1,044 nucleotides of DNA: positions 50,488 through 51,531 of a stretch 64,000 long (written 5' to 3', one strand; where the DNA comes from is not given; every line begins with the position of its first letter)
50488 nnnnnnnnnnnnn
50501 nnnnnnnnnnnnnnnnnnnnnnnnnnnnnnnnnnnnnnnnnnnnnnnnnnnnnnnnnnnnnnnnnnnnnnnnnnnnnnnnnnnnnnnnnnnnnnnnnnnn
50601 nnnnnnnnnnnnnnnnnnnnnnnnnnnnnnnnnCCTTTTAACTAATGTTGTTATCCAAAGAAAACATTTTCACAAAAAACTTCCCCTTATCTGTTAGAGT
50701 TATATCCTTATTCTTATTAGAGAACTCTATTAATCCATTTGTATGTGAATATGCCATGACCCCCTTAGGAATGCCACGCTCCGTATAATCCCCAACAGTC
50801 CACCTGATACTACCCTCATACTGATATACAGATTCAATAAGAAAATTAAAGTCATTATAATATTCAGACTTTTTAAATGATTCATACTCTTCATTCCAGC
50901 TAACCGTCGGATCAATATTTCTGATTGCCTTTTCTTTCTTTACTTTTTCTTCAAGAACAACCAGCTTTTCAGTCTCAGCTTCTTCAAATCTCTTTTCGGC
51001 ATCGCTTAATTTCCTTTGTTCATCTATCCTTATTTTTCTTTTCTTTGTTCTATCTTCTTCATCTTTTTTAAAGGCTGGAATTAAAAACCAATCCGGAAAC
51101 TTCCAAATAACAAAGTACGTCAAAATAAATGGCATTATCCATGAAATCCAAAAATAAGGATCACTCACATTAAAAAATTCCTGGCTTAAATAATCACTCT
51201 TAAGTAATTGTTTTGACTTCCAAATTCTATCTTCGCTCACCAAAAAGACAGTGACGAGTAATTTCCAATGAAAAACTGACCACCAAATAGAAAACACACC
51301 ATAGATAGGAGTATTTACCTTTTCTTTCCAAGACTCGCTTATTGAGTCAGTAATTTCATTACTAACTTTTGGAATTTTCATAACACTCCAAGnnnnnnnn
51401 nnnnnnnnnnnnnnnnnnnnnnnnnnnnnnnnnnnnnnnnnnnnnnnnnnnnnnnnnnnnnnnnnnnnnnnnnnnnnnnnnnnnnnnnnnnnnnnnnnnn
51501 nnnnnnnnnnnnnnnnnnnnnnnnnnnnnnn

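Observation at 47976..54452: Type III R-M operon with two unknown two-TM membrane proteins wedged between mod and res, plus an AbrB-like putative controller: candidate novel defence module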

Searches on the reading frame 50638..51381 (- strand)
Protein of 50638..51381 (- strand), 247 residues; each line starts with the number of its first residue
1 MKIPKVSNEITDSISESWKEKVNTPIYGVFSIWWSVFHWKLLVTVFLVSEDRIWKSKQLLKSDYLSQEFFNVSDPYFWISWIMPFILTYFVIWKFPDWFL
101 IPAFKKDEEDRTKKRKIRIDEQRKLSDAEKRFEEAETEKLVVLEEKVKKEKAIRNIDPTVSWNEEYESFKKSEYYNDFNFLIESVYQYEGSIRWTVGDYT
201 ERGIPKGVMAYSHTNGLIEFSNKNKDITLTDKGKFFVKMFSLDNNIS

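Call 3: search_protein_families(library=pfam, proteins=[window:50638-51381:-], max_evalue=0.1)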
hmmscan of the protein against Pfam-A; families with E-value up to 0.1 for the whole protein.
window:50638-51381:- (247 aa): 0 families

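Call 4: search_protein_families(library=padloc, proteins=[window:50638-51381:-], max_evalue=0.1)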
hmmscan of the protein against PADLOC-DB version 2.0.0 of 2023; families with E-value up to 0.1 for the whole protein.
window:50638-51381:- (247 aa): 0 families

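Call 5: search_protein_families(library=ncbifam, proteins=[window:50638-51381:-], max_evalue=0.1)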
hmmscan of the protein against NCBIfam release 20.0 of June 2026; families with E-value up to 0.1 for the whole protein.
window:50638-51381:- (247 aa): 0 families

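Call 7: find_homologous_proteins(query=window:50638-51381:-)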
Query window:50638-51381:- (247 aa): 12 proteins with E <= 0.001 among 210 candidates.
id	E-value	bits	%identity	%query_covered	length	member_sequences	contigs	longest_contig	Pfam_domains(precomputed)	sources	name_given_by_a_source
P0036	2.1e-160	550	100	100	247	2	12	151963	-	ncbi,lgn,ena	-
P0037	6.6e-126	437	79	98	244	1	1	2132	-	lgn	-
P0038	3.2e-112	392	68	100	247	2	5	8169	-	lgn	-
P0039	1.6e-111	390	69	100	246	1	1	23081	-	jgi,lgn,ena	-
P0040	1.0e-71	259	53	97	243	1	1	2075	-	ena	-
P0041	3.9e-67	244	50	97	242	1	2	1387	-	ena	-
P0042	1.7e-66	242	50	96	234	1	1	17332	-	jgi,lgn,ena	-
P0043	5.9e-65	237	51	96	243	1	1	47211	-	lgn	-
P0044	5.2e-57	211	42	94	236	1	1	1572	-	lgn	-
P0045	4.6e-56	208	41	96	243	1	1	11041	-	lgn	-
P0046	3.9e-54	202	42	95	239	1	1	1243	-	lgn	-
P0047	3.1e-50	189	52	75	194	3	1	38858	-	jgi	-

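Call 18: find_encoding_contigs(protein=P0043, flank=8000, max_places=2)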
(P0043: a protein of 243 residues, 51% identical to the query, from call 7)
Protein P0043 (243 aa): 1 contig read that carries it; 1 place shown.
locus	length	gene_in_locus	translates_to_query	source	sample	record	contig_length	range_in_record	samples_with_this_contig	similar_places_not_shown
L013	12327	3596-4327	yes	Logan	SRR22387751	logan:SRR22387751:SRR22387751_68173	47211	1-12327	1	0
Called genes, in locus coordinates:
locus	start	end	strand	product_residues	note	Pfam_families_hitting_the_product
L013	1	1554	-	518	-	?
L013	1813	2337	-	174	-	PF10881:DUF2726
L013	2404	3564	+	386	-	PF12587:DUF3761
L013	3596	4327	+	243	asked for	-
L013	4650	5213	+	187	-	-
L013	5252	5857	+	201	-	-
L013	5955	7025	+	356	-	PF04326:SLFN_AlbA_2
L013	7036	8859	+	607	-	PF14280:DUF4365 (weak)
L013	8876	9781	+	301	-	-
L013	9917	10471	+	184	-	-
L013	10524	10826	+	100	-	-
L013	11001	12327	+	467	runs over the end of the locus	-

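Call 19: find_encoding_contigs(protein=P0047, flank=8000, max_places=2)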
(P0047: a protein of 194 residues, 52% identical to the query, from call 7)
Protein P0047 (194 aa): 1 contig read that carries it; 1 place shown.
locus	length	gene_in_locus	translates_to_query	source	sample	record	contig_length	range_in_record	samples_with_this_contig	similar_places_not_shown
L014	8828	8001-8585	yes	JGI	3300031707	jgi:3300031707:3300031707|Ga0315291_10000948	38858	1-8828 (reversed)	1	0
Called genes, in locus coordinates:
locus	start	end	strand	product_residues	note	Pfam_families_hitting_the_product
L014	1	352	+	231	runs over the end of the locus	-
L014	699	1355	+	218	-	-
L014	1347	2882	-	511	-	PF01726:LexA_DNA_bind, PF00717:Peptidase_S24, PF01555:N6_N4_Mtase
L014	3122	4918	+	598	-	PF13175:AAA_15 (weak), PF13304:AAA_21, PF13175:AAA_15 (weak)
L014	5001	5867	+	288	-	-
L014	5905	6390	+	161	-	PF18931:DUF5680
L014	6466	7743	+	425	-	PF04326:SLFN_AlbA_2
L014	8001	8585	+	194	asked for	-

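Call 45: predict_structure(alignment_id=A2)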
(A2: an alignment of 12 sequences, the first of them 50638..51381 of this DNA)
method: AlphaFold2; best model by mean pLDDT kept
length: 247 residues; sequences in the alignment: 12
mean_pLDDT: 75.2   pTM: 0.39
mean pLDDT of the five models: 75.2, 73.8, 68.8, 67.0, 62.2
residues with pLDDT >= 90: 34; 70-90: 135; 50-70: 63; < 50: 15
segments of 3 or more residues with pLDDT < 50: 1-14
pLDDT, mean of each block of 10 residues (from residue 1): 40 48 58 68 70 79 76 78 76 64 60 76 82 76 72 68 90 90 89 85 88 91 85 92 80
secondary structure, 60 per line:
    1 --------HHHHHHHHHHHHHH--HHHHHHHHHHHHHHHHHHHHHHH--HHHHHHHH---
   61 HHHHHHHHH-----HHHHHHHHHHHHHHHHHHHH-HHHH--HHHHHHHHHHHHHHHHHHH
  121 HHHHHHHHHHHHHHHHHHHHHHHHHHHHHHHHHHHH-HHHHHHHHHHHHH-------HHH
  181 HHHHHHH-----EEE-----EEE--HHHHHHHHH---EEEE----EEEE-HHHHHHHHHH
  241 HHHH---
elements in order: H9-22 H25-47 H50-57 H61-69 H75-94 H96-99 H102-156 H158-170 H178-187 E193-195 E201-203 H206-214 E218-221 E226-229 H231-244

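Call 48: fold_search(model_id=the predicted structure, library=pdb)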
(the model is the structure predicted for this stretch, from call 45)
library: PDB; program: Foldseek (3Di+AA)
matches with E <= 10: 286; with E <= 0.001: 0
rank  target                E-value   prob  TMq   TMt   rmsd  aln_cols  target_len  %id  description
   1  9fny_AV               2.8e-01  0.35  0.14  0.21   7.9        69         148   20  PF30S-PF30S dimer mediated by aRDF from P. furiosus (Structure I) (released 2025-01-15)
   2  9qf4_Au               3.8e-01  0.47  0.15  0.23   7.8        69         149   22  Structure of P. furiosus 70S ribosome grown at 95 degC (released 2025-11-05)
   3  6tmf_V                4.8e-01  0.28  0.15  0.23   9.9        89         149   16  Structure of an archaeal ABCE1-bound ribosomal post-splitting complex (released 2020-02-12)
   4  3m8f_A                5.7e-01  0.66  0.23  0.50   5.8        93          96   15  Protein structure of type III plasmid segregation TubR mutant (released 2010-07-07)
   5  6rxx_Cr               6.9e-01  0.33  0.14  0.23   8.2        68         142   10  Cryo-EM structure of the 90S pre-ribosome (Kre33-Noc4) from Chaetomium thermophilum, state C, Poly-Ala (released 2019-08-14)
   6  1zao                  7.3e-01  0.47  0.19  0.18   5.4        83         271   10  Crystal Structure of A.fulgidus Rio2 Kinase Complexed With ATP and Manganese Ions (released 2005-06-21)
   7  7r81_U2               7.3e-01  0.30  0.14  0.23   8.6        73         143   10  Structure of the translating Neurospora crassa ribosome arrested by cycloheximide (released 2021-12-01)
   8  8br8_SL               7.8e-01  0.33  0.15  0.32   4.8        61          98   10  Giardia ribosome in POST-T state (A1) (released 2023-03-15)
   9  3boq_B                8.2e-01  0.18  0.15  0.23   7.3        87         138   14  Crystal structure of MarR family transcriptional regulator from Silicibacter pomeroyi (released 2008-01-01)
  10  1zar                  9.3e-01  0.41  0.19  0.18   5.4        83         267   10  Crystal Structure of A.fulgidus Rio2 Kinase Complexed With ADP and Manganese Ions (released 2005-06-21)
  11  8btr_SL               9.3e-01  0.25  0.15  0.31   5.2        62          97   11  Giardia Ribosome in PRE-T Hybrid State (D2) (released 2023-03-22)
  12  4kzx_T                9.3e-01  0.21  0.16  0.25   8.3        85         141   10  Rabbit 40S ribosomal subunit in complex with eIF1. (released 2013-07-24)
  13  3j7a_Y                9.9e-01  0.30  0.14  0.21   7.7        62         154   16  Cryo-EM structure of the Plasmodium falciparum 80S ribosome bound to the anti-protozoan drug emetine, small subunit (released 2014-07-16)
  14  1bja_A                9.9e-01  0.28  0.11  0.25   4.2        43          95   16  ACTIVATION DOMAIN OF THE PHAGE T4 TRANSCRIPTION FACTOR MOTA (released 1998-11-04)
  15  1tqi                  1.0e+00  0.33  0.19  0.17   5.8        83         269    8  Crystal Structure of A. Fulgidus Rio2 Serine Protein Kinase (released 2004-09-28)
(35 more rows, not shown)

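Call 53: find_encoding_contigs(protein=P0042, flank=7000, max_places=1)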
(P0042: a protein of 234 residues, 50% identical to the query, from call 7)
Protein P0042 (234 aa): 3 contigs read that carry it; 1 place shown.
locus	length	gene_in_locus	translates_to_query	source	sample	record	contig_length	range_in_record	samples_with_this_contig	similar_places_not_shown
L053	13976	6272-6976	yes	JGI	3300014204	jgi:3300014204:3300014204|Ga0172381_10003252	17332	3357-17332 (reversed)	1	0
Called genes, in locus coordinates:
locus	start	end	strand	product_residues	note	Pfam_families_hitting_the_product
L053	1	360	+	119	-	?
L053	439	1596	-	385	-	PF14659:Phage_int_SAM_3, PF00589:Phage_integrase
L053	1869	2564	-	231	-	PF20199:RepSA (faint), PF23343:REP_ORF2-G2P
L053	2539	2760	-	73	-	-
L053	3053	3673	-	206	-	-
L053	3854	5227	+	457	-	PF02463:SMC_N (weak), PF11398:DUF2813 (faint), PF13175:AAA_15, PF13304:AAA_21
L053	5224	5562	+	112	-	-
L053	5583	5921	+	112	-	-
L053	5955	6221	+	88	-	-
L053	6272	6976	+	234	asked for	-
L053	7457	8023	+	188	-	PF00383:dCMP_cyt_deam_1, PF14437:MafB19-deam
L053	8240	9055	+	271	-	-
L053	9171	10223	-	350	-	-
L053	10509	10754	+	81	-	-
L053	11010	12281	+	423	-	PF23459:S1_RRP5 (faint), PF21710:Spt6_S1 (faint), PF00575:S1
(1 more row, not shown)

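Call 54: find_encoding_contigs(protein=P0045, flank=7000, max_places=1)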
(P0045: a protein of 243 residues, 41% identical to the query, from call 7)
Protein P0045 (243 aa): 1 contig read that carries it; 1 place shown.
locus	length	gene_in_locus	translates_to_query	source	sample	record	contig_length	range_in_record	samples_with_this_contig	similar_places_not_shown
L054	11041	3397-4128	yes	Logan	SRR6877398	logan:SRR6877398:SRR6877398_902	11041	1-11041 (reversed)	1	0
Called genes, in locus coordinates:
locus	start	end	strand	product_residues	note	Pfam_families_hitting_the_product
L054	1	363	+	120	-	?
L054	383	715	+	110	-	PF00338:Ribosomal_S10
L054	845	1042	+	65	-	-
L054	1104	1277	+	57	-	-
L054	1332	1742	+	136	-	-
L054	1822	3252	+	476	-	PF13847:Methyltransf_31 (faint), PF01555:N6_N4_Mtase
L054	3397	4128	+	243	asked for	-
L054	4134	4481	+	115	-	-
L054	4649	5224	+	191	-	PF00297:Ribosomal_L3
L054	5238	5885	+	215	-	PF00573:Ribosomal_L4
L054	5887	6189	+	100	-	PF00276:Ribosomal_L23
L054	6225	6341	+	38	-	-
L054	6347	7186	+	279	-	PF00181:Ribosomal_L2_N, PF03947:Ribosomal_L2_C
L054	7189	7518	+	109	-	PF00203:Ribosomal_S19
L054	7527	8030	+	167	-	PF00237:Ribosomal_L22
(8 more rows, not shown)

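Call 59: search_solved_structures(query=A2, max_evalue=10, show_alignments=2)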
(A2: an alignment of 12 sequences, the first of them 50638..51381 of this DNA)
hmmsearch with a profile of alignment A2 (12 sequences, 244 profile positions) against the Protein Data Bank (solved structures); distinct sequences matched with E-value up to 10: 4.
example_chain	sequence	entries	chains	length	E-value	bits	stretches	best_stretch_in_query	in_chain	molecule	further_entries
9fh0_G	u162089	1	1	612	0.029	17.1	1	96-209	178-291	Peroxisomal targeting signal receptor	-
9dcq_A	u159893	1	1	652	0.94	12.2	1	151-189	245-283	Alpha amylase, catalytic domain protein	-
6ys4_A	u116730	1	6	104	1.6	11.4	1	103-162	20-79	Spindle assembly abnormal protein 6 homolog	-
5wsu_C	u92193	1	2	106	2.7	10.7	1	96-152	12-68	Unconventional myosin-VIIa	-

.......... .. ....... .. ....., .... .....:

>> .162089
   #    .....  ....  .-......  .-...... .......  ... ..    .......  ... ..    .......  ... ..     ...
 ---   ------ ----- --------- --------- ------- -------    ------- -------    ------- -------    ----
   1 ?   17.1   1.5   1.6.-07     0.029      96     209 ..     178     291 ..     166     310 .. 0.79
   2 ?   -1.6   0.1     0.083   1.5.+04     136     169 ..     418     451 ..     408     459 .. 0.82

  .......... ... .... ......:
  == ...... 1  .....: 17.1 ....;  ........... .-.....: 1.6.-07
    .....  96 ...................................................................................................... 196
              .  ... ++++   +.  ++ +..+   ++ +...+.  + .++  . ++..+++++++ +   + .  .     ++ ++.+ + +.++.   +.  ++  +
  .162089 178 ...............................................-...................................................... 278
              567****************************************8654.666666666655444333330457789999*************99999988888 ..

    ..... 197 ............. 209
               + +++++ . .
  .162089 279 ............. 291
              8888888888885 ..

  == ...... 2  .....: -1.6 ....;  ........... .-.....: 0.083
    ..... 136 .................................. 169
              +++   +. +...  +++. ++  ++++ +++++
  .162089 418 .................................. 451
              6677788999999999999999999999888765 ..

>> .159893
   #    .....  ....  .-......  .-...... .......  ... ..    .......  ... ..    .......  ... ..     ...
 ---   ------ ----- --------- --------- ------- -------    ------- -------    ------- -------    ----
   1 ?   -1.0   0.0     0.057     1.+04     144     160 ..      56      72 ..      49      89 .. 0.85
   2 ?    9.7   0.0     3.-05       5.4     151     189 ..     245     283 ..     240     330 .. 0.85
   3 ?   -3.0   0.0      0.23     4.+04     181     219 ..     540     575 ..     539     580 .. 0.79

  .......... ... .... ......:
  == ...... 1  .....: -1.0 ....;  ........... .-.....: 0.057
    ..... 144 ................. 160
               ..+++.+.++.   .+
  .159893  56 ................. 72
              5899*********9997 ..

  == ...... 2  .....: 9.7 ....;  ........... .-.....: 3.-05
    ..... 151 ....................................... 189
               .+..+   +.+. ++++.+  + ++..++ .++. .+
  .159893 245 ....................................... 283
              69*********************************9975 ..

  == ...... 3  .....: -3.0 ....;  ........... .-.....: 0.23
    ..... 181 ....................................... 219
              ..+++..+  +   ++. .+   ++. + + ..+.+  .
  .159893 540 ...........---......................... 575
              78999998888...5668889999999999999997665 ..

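Call 71: find_related_loci(query=A2, collection=viral_contigs, flank=6000)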
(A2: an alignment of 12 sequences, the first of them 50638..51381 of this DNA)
Query A2 (247 aa) in viral_contigs; peptide patterns used: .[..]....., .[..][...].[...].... (x = any residue, [..] = any of these).
189 stretches matched a pattern, but none encodes a relative of the query by tblastn (E <= 1e-3).

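Call 79: search_dna_similar(query=window:50638-51381:-, collection=plasmids, mode=protein, max_evalue=0.01, max_rows=25)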
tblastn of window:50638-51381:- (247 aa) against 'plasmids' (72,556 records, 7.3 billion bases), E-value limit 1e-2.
No match.

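Call 104: search_dna_similar(query=window:50638-51381:-, collection=phages, mode=protein, max_evalue=0.01)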
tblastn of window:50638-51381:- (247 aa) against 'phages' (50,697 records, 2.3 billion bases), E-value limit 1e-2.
No match.
